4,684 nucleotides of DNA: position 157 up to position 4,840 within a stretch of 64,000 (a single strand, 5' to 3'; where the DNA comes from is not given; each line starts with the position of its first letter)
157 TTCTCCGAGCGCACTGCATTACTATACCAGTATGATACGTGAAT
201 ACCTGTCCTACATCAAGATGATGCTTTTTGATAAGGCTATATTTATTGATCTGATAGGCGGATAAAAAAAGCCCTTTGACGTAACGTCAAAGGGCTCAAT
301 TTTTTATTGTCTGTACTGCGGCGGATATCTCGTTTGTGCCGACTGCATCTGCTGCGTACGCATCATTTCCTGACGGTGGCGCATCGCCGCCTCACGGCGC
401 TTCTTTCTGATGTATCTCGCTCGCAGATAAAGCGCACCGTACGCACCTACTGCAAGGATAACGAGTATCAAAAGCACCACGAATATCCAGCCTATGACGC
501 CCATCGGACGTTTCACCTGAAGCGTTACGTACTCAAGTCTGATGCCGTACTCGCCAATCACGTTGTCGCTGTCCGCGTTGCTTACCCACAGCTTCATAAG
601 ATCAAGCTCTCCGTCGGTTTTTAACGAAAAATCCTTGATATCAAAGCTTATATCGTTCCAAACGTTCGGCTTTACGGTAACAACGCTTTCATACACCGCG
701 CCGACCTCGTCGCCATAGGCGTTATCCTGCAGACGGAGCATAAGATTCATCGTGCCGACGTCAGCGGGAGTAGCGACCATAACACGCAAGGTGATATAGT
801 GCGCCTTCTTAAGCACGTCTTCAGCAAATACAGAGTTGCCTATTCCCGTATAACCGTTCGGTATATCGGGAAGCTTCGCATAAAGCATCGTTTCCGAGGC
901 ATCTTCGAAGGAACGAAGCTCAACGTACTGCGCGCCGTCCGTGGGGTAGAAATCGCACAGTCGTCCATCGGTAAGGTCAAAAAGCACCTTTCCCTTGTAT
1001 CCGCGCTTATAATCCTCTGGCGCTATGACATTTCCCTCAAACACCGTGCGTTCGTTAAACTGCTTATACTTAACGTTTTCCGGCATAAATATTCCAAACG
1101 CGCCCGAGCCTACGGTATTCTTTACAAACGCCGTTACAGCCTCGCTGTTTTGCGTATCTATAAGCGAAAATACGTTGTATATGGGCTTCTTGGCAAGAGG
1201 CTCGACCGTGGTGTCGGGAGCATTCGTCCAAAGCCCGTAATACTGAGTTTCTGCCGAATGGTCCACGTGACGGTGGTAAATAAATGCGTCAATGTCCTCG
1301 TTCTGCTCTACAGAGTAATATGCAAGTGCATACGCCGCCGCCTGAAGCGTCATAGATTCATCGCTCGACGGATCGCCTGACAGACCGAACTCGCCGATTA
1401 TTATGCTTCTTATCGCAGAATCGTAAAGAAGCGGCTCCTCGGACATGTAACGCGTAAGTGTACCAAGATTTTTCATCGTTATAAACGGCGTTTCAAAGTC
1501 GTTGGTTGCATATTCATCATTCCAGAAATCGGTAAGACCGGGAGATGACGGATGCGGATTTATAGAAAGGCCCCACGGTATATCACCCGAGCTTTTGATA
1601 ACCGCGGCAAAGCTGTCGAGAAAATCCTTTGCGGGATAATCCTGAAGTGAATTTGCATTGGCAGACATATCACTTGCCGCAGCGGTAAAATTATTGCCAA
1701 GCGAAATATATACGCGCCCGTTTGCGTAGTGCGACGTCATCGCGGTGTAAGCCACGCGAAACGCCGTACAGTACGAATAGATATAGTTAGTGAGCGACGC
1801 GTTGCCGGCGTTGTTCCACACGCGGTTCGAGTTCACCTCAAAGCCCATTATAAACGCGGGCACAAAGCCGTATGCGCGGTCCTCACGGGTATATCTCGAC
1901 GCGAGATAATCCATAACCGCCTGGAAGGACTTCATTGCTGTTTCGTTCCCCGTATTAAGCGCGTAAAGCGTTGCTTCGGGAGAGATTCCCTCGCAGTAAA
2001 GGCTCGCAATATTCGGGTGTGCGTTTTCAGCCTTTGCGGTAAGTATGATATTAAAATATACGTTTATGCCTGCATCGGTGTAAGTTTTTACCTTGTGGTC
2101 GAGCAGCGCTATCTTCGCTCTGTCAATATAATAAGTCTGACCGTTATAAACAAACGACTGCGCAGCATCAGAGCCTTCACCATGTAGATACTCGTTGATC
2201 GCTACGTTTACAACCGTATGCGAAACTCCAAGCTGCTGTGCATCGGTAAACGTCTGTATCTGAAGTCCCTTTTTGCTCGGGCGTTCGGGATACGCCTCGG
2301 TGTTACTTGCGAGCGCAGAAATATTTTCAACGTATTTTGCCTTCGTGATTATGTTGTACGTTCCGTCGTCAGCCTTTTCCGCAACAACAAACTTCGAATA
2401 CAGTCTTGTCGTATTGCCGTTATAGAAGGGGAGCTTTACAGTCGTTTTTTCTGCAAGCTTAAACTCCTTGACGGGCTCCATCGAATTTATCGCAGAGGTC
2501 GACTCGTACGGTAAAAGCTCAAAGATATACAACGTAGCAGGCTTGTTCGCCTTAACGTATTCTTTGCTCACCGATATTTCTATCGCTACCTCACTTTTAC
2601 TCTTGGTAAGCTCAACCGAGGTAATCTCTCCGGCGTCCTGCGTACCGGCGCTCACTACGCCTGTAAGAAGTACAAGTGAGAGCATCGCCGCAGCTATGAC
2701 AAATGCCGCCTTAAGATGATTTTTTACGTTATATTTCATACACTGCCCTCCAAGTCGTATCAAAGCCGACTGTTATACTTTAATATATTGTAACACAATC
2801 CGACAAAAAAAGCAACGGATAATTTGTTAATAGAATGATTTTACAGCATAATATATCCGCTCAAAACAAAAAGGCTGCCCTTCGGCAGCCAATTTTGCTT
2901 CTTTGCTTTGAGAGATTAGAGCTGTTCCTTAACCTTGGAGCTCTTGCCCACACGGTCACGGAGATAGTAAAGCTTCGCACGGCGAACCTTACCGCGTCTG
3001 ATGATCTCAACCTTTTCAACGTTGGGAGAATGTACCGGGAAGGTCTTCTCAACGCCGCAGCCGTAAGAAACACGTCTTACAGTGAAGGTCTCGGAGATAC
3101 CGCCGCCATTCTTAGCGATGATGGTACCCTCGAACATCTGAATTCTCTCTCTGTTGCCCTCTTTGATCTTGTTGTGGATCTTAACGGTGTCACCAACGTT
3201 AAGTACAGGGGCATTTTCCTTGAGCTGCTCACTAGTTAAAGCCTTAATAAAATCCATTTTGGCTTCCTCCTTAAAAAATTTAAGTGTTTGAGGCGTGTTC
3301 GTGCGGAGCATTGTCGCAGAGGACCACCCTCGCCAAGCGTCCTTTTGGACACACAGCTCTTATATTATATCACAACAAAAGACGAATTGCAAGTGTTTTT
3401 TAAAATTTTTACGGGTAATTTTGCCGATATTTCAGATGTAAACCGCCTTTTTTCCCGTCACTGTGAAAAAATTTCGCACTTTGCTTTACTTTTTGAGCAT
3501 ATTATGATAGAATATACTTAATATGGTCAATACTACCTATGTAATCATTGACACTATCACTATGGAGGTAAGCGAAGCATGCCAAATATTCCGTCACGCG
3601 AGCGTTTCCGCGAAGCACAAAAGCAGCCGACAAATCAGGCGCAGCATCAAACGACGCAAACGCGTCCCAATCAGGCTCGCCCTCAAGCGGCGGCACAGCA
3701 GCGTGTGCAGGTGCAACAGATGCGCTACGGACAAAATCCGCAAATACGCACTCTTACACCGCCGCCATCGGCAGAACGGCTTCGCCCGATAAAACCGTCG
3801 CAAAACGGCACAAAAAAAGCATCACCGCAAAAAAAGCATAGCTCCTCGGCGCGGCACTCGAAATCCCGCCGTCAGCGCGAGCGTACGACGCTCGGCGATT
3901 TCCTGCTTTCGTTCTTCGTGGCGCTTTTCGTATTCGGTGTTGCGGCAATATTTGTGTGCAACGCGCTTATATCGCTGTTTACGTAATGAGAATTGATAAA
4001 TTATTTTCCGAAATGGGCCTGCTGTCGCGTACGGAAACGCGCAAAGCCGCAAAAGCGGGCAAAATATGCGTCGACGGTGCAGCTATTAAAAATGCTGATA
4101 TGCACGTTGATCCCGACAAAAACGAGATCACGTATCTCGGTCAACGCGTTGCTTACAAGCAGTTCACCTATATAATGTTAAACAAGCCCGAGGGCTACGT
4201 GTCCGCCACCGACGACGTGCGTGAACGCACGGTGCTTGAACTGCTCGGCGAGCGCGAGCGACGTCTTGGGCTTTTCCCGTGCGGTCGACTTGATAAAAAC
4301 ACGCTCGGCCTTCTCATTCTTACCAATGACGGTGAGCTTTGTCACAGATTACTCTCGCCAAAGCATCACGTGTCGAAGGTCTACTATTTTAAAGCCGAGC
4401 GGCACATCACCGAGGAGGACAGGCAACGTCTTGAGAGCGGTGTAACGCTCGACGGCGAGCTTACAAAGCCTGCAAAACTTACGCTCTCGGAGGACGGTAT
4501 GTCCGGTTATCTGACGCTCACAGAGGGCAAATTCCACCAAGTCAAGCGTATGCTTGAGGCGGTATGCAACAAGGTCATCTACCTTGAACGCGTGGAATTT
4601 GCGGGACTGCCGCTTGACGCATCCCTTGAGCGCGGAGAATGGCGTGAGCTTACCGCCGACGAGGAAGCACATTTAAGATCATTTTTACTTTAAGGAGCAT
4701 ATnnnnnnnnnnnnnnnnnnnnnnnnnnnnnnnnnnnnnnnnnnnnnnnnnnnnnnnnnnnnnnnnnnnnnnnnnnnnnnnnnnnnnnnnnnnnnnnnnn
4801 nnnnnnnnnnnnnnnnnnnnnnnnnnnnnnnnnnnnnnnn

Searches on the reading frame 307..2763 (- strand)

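Call 47: search_protein_families(library=pfam, proteins=[window:307-2763:-], max_evalue=0.00001)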
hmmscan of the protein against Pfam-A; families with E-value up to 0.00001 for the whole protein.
window:307-2763:- (819 aa): 1 family
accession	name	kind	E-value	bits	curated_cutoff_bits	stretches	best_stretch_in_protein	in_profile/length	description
PF18989.5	DUF5722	-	3.8e-104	349.1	30.5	1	158-553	2-387/393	Family of unknown function (DUF5722)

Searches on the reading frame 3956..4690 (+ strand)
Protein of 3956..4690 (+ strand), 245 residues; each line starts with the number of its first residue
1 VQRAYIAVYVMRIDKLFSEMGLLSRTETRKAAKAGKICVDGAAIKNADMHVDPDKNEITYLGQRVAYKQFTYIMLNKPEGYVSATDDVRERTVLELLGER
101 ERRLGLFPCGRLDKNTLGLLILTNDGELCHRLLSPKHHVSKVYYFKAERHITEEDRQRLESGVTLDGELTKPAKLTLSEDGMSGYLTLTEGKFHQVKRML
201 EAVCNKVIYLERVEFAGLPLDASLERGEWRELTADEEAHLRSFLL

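Call 47: search_protein_families(library=pfam, proteins=[window:3956-4690:+], max_evalue=0.00001)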
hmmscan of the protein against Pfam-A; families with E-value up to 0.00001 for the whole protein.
window:3956-4690:+ (245 aa): 2 families
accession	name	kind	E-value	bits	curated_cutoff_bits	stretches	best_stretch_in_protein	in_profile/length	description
PF00849.27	PseudoU_synth_2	-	1.8e-20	74.2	26.8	1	72-202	2-152/152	RNA pseudouridylate synthase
PF01479.30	S4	-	1.1e-06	28.7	22.8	1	11-53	1-44/48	S4 domain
